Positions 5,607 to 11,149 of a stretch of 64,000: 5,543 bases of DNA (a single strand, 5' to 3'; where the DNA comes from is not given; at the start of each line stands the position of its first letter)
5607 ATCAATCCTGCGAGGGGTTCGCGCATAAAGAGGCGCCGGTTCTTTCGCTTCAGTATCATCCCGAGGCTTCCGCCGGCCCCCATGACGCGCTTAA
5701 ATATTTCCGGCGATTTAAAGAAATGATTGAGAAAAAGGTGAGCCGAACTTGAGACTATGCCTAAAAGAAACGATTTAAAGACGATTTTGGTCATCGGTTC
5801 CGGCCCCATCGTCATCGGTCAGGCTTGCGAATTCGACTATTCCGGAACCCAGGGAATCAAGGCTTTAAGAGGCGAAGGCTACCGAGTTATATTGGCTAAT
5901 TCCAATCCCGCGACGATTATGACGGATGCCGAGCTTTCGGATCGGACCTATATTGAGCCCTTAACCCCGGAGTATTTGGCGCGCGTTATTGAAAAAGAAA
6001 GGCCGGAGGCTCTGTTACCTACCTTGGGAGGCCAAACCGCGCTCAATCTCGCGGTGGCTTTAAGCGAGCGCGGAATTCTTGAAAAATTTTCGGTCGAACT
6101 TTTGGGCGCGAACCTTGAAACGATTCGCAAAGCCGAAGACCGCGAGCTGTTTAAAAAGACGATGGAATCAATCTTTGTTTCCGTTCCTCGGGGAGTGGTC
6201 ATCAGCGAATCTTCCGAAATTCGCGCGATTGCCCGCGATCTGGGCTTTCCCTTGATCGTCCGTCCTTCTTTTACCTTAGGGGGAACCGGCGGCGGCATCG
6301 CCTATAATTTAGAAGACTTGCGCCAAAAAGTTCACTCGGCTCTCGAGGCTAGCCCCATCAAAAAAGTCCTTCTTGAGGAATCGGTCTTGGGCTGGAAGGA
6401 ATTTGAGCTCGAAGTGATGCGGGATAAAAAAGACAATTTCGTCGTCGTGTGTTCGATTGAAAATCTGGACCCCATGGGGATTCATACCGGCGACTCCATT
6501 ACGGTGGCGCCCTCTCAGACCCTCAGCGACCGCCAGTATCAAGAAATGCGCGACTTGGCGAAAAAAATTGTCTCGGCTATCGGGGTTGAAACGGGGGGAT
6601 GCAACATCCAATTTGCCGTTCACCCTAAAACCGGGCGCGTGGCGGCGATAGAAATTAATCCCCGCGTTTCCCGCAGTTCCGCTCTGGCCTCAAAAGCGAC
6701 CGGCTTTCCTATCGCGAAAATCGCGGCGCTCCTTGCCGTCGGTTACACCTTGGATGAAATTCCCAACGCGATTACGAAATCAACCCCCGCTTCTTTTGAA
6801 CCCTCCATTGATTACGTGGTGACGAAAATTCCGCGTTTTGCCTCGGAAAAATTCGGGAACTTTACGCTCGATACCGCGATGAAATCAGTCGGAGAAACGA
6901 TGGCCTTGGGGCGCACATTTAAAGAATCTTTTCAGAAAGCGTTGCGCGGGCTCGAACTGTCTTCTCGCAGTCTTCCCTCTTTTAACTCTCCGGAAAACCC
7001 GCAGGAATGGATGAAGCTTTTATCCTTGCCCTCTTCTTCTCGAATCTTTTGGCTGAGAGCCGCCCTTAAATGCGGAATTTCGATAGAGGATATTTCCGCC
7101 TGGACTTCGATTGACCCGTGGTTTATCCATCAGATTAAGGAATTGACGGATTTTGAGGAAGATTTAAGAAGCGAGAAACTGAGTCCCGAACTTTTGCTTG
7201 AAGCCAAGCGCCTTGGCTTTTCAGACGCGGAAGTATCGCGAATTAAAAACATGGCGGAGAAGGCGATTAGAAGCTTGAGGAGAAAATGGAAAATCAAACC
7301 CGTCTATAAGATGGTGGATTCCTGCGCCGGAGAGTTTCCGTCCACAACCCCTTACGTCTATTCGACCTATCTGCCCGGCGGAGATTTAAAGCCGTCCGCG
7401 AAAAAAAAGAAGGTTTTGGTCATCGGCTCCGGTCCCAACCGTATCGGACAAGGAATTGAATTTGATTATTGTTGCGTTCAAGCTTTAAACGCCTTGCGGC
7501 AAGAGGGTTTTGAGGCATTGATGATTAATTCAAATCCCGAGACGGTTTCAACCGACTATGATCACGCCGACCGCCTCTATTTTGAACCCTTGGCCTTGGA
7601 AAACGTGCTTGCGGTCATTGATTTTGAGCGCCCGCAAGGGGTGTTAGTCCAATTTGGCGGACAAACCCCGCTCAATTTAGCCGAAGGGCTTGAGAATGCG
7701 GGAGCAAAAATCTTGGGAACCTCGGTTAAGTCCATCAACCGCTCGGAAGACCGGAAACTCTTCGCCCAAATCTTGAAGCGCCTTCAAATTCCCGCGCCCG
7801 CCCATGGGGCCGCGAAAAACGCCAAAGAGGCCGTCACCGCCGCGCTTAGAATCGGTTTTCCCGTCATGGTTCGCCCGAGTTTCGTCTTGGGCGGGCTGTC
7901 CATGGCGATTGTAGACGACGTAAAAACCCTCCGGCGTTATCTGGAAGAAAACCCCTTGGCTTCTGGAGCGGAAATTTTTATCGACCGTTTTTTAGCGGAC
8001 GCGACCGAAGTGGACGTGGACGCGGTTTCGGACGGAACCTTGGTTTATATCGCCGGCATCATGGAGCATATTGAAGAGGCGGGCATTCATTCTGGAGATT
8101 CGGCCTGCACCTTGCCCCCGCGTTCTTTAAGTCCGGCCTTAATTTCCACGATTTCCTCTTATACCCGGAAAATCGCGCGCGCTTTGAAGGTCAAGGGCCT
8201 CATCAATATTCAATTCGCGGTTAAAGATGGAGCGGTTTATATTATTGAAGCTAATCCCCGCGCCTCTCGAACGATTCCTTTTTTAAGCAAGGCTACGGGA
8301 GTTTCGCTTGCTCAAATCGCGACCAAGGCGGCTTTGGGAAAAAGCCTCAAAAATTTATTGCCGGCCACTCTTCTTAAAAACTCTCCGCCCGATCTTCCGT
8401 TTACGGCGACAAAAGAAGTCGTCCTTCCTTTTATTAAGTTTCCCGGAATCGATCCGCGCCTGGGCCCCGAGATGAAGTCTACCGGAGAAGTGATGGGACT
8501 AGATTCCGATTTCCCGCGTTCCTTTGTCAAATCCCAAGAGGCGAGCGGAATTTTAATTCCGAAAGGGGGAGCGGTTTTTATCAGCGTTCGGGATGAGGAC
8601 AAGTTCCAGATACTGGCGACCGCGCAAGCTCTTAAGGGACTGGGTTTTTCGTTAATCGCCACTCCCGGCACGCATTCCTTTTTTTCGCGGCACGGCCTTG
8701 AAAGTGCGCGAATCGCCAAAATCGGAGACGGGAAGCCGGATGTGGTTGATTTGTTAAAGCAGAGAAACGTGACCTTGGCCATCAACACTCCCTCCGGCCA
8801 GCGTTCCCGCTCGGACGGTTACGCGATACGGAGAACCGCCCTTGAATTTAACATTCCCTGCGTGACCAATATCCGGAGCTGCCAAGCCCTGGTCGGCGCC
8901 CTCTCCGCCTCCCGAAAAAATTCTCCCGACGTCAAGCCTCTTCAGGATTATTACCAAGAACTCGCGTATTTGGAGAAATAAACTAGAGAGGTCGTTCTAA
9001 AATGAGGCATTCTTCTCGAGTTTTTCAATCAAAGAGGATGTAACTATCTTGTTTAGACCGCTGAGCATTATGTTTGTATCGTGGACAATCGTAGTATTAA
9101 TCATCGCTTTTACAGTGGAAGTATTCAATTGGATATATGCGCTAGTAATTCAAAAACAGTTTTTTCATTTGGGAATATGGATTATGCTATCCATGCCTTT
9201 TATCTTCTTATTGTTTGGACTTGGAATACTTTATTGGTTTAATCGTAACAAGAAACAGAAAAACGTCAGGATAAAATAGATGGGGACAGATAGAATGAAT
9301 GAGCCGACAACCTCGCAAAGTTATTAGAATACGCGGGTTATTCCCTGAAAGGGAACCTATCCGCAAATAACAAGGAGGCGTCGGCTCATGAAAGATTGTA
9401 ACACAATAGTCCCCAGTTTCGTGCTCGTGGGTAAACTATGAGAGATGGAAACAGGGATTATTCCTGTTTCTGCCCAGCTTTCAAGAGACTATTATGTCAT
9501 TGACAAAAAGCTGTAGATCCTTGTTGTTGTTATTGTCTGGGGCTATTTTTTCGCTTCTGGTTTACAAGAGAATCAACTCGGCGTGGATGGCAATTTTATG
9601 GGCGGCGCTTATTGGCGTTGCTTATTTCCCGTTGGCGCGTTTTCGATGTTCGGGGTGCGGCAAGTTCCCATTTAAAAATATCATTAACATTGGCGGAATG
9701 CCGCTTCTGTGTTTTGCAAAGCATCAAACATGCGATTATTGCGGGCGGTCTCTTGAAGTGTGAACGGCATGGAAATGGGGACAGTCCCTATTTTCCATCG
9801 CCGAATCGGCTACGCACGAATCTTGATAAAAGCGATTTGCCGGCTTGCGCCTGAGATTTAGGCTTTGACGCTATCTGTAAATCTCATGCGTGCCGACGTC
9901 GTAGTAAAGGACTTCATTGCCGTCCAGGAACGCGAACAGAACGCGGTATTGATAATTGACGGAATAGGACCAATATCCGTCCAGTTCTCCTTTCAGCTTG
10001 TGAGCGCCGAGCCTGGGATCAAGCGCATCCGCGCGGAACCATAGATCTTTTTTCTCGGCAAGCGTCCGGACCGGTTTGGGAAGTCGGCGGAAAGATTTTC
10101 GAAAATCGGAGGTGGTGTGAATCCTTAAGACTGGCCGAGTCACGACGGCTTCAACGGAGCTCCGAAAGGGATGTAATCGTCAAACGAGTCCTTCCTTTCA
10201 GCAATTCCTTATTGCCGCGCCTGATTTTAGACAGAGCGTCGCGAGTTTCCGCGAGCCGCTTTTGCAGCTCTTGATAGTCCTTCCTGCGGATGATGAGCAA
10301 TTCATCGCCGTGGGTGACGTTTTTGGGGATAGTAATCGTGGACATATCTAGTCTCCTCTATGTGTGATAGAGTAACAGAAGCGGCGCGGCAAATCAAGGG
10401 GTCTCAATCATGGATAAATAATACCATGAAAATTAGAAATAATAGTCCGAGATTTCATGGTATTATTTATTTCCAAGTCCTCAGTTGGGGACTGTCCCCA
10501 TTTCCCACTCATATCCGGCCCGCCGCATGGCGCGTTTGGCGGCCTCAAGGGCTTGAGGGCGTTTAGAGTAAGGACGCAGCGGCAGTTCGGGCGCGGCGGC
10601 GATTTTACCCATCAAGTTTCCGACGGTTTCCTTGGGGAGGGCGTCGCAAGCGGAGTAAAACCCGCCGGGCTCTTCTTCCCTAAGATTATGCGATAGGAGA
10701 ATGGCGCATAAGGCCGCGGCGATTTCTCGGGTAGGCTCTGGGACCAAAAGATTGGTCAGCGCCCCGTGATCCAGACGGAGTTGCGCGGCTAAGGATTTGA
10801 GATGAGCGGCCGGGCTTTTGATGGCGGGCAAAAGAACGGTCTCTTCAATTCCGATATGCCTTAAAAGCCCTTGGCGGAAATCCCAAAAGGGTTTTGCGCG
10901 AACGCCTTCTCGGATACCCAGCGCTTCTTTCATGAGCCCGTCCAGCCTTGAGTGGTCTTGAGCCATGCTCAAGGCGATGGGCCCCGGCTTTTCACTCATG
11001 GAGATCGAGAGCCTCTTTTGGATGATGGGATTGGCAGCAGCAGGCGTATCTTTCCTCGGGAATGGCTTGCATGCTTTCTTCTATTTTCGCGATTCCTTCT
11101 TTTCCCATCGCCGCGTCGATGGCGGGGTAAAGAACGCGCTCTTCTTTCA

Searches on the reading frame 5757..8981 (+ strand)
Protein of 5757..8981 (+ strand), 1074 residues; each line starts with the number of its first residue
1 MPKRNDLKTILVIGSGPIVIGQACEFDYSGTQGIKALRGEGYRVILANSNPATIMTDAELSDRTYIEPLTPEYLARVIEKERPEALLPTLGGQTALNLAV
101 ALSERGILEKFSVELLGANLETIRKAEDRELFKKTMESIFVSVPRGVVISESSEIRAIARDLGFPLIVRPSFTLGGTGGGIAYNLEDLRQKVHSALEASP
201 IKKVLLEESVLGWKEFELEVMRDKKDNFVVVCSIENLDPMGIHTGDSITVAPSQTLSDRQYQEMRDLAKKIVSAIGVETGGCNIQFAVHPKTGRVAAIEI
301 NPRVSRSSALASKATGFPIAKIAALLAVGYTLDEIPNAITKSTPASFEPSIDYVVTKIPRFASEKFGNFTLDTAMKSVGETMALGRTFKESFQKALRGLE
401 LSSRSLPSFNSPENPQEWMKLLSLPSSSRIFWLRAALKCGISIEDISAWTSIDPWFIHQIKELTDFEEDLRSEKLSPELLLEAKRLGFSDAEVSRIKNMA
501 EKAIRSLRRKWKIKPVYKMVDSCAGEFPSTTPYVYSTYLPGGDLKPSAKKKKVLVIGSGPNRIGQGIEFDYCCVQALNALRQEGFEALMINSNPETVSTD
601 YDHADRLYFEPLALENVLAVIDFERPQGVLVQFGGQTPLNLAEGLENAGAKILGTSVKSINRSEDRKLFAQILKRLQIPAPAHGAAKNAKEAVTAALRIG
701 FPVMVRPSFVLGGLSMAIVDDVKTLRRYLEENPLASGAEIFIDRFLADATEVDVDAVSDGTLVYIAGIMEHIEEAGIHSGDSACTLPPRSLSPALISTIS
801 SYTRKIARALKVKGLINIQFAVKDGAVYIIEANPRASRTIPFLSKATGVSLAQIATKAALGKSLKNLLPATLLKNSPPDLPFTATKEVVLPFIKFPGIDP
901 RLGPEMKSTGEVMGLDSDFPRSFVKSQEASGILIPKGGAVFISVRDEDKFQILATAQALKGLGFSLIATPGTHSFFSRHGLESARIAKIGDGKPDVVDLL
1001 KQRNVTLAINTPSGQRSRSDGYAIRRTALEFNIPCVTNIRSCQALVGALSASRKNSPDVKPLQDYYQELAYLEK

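Call 42: search_protein_families(library=pfam, proteins=[window:5757-8981:+], max_evalue=0.0001)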
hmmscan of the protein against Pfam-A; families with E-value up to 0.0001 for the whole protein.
window:5757-8981:+ (1074 aa): 9 families
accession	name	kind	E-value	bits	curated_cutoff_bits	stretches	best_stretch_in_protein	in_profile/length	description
PF02786.22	CPSase_L_D2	-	1.7e-101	338.6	19.8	2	128-334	1-210/211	Carbamoyl-phosphate synthase L chain, ATP binding domain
PF25596.1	CPSase_L_D1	-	1.1e-97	322.5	27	2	550-661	2-117/118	Carbamoyl phosphate synthase preATP-grasp domain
PF02787.25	CPSase_L_D3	-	2.2e-24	85.7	26.6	1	422-496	3-79/80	Carbamoyl-phosphate synthetase large chain, oligomerisation domain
PF02142.27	MGS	-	3.9e-20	72.2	24.1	1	952-1037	2-94/94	MGS-like domain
PF07478.18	Dala_Dala_lig_C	-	3e-16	60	24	2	153-302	26-174/204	D-ala D-ala ligase C-terminus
PF02222.28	ATP-grasp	-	2.3e-14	53.9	27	2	137-305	4-164/179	ATP-grasp domain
PF15632.11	ATPgrasp_Ter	-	6.7e-12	45.8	29.1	1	799-863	49-112/131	ATP-grasp in the biosynthetic pathway with Ter operon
PF02655.19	ATP-grasp_3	-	3.5e-07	30.9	23.2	0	665-836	3-157/160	ATP-grasp domain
PF13535.11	ATP-grasp_4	-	1.1e-06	28.8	27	0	185-303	24-151/160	ATP-grasp domain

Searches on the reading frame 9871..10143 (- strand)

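Call 27: search_protein_families(library=pfam, proteins=[window:9871-10143:-], max_evalue=0.001)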
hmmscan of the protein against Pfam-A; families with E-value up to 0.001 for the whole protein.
window:9871-10143:- (90 aa): 2 families
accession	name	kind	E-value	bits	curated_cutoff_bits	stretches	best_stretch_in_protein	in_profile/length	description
PF05015.19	HigB-like_toxin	-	1.3e-05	26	27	1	48-80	54-87/91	RelE-like toxin of type II toxin-antitoxin system HigB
PF15738.11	YafQ_toxin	-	0.00028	21.5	30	1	7-87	2-84/88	Bacterial toxin of type II toxin-antitoxin system, YafQ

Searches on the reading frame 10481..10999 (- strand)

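Call 29: search_protein_families(library=pfam, proteins=[window:10481-10999:-], max_evalue=0.001)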
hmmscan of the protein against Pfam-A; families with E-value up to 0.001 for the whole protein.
window:10481-10999:- (172 aa): 1 family
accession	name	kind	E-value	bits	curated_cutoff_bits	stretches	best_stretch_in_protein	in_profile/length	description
PF01814.28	Hemerythrin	-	0.00015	22.7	25.3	1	12-109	6-120/127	Hemerythrin HHE cation binding domain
